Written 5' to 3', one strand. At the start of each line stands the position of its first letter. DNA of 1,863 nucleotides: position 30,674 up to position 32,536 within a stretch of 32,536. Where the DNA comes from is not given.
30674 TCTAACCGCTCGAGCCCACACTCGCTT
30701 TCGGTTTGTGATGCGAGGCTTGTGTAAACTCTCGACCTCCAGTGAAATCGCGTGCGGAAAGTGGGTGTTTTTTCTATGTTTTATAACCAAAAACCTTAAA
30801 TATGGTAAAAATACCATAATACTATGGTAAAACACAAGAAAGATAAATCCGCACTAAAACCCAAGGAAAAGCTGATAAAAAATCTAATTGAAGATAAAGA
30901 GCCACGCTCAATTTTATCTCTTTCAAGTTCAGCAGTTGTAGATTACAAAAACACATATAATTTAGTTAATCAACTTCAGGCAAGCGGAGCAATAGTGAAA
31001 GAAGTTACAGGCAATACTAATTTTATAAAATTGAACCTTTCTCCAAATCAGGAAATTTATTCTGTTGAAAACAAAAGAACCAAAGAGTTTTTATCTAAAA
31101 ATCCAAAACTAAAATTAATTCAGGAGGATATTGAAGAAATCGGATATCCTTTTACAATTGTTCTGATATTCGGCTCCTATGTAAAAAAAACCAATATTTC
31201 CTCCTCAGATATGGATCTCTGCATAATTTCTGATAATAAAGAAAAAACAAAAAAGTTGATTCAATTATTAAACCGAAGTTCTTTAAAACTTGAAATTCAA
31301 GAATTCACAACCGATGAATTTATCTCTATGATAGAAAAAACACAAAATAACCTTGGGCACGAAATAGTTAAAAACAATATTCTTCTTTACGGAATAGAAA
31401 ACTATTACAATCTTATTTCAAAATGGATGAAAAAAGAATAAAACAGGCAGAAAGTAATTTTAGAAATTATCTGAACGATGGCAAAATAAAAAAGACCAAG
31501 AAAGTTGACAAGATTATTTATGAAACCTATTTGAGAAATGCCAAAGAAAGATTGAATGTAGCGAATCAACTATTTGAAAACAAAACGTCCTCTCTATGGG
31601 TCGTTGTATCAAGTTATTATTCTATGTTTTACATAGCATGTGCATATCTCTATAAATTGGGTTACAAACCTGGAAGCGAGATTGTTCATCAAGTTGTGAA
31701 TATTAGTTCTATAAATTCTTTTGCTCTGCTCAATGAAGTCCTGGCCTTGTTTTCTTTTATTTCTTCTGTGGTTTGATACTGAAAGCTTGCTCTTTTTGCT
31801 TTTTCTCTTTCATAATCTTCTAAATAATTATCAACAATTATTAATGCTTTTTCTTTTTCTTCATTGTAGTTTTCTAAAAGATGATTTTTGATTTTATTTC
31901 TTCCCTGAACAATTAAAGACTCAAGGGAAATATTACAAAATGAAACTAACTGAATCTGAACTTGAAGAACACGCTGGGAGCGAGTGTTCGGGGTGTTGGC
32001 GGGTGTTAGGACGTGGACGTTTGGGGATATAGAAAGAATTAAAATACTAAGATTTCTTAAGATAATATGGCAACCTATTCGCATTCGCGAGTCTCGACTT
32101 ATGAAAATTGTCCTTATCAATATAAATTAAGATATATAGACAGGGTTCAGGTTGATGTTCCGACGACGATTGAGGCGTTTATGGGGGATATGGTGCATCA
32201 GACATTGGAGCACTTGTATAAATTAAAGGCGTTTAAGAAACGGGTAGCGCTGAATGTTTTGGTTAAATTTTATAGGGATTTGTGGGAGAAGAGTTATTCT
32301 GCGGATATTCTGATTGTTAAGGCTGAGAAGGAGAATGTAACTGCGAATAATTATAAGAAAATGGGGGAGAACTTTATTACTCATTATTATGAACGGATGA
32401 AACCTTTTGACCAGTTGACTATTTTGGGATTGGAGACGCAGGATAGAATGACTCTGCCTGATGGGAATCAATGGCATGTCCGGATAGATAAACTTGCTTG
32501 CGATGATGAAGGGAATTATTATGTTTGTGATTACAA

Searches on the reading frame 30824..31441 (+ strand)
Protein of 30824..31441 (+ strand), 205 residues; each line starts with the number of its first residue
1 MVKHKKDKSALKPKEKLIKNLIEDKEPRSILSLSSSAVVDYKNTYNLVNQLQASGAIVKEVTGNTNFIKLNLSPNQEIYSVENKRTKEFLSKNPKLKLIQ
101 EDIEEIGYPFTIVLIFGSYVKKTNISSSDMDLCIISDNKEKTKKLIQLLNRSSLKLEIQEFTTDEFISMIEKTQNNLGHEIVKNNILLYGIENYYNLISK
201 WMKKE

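Call 8: search_protein_families(library=pfam, proteins=[window:30824-31441:+], max_evalue=0.01)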
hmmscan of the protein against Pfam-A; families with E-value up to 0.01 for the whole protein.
window:30824-31441:+ (205 aa): 4 families
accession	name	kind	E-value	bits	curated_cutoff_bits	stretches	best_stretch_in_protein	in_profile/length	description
PF18765.7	Polbeta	-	1.7e-09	38.1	26.9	1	112-190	15-89/93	Polymerase beta, Nucleotidyltransferase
PF01909.29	NTP_transf_2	-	5.3e-07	30.4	21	1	113-167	17-55/93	Nucleotidyltransferase domain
PF22600.2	MTPAP-like_central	-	5.2e-06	27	27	1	97-173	27-86/139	Poly(A) RNA polymerase, mitochondrial-like, central palm domain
PF14792.12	DNA_pol_B_palm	-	0.00092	19.9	25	1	98-168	13-82/113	DNA polymerase beta palm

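Call 64: search_protein_families(library=ncbifam, proteins=[window:30824-31441:+], max_evalue=0.01)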
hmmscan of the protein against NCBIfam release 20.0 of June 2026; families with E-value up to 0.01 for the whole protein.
window:30824-31441:+ (205 aa): 1 family
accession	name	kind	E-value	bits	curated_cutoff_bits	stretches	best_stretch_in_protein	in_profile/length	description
NF047752.1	MntA_antitoxin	equivalog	3.8e-08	33.2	60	1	110-190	7-82/106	type VII toxin-antitoxin system MntA family adenylyltransferase antitoxin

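Call 65: search_protein_families(library=padloc, proteins=[window:30824-31441:+], max_evalue=0.01)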
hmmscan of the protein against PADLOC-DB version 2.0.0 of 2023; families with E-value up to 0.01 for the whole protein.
window:30824-31441:+ (205 aa): 8 families
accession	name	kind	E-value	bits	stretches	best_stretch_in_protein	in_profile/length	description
PDLC04368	PDC-M05A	-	8.6e-08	30.3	1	49-193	51-193/201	-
PDLC04372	PDC-M05A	-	4.1e-06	25.2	1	51-191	22-160/167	-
PDLC04906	PDC-S09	-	9.9e-06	23.9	1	94-149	6-64/98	-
PDLC04904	PDC-S09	-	0.0001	20.4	1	109-151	24-66/104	-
PDLC04903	PDC-S09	-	0.00058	18.1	1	111-177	27-90/108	-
PDLC04902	PDC-S09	-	0.003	15.8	1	113-150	24-62/97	-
PDLC04370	PDC-M05A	-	0.005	14.7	1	16-137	19-138/194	-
PDLC04907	PDC-S09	-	0.007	14.5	0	107-141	24-58/114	-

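Call 66: search_protein_families(library=phrogs, proteins=[window:30824-31441:+], max_evalue=0.001)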
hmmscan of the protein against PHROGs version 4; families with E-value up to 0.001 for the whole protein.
window:30824-31441:+ (205 aa): 1 family
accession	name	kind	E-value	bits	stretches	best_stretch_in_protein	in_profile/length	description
phrog_9829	-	unknown function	5.4e-05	24.5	1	99-173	3-81/95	-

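Call 87: find_encoding_contigs(protein=window:30824-31441:+, flank=10000, max_places=10)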
Protein window:30824-31441:+ (205 aa): 5 contigs read that carry it; 5 places shown.
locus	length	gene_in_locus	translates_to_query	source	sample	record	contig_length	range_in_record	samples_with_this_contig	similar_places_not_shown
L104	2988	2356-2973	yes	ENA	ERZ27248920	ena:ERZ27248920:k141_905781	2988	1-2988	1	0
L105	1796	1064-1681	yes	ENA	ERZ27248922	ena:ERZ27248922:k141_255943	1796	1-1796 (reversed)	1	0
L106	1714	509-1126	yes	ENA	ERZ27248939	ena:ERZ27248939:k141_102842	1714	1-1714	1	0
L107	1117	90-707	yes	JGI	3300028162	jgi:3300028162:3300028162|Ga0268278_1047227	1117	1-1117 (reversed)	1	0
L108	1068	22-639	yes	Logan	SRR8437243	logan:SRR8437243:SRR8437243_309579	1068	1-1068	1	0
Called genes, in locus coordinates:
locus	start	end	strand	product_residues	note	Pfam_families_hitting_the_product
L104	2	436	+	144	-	?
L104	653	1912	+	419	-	PF12895:ANAPC3 (faint), PF13176:TPR_7 (faint), PF13424:TPR_12 (faint), PF00515:TPR_1 (faint), PF07719:TPR_2 (faint), PF13181:TPR_8 (faint), PF13414:TPR_11 (weak), PF14559:TPR_19 (weak), +5 more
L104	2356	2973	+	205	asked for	PF22600:MTPAP-like_central (weak), PF01909:NTP_transf_2 (weak), PF18765:Polbeta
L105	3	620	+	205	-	?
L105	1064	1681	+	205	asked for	PF22600:MTPAP-like_central (weak), PF01909:NTP_transf_2 (weak), PF18765:Polbeta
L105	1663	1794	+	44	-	?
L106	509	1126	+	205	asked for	PF22600:MTPAP-like_central (weak), PF01909:NTP_transf_2 (weak), PF18765:Polbeta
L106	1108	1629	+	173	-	PF05168:HEPN (weak)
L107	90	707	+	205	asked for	PF22600:MTPAP-like_central (weak), PF01909:NTP_transf_2 (weak), PF18765:Polbeta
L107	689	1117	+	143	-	?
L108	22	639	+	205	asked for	PF22600:MTPAP-like_central (weak), PF01909:NTP_transf_2 (weak), PF18765:Polbeta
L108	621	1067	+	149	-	?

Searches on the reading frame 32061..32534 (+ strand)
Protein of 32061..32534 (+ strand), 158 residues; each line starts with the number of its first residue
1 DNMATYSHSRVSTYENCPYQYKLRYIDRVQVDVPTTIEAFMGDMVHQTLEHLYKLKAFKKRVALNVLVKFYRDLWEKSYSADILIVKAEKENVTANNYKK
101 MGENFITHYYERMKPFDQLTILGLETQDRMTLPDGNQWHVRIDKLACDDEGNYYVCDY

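Call 64: search_protein_families(library=ncbifam, proteins=[window:32061-32534:+], max_evalue=0.01)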
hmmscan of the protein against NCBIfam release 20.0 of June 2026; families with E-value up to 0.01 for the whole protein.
window:32061-32534:+ (158 aa): 0 families

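Call 65: search_protein_families(library=padloc, proteins=[window:32061-32534:+], max_evalue=0.01)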
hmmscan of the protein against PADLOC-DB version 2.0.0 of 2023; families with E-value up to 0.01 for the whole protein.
window:32061-32534:+ (158 aa): 0 families

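Call 66: search_protein_families(library=phrogs, proteins=[window:32061-32534:+], max_evalue=0.001)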
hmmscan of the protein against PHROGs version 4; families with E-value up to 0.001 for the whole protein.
window:32061-32534:+ (158 aa): 3 families
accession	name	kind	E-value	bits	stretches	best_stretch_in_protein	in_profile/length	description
phrog_1218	-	DNA, RNA and nucleotide metabolism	1.5e-15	58.3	1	4-158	8-160/364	exonuclease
phrog_69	-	DNA, RNA and nucleotide metabolism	1.3e-12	48.5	1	2-158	86-225/501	exonuclease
phrog_8097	-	DNA, RNA and nucleotide metabolism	4e-07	30.1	1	5-51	2-50/598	exonuclease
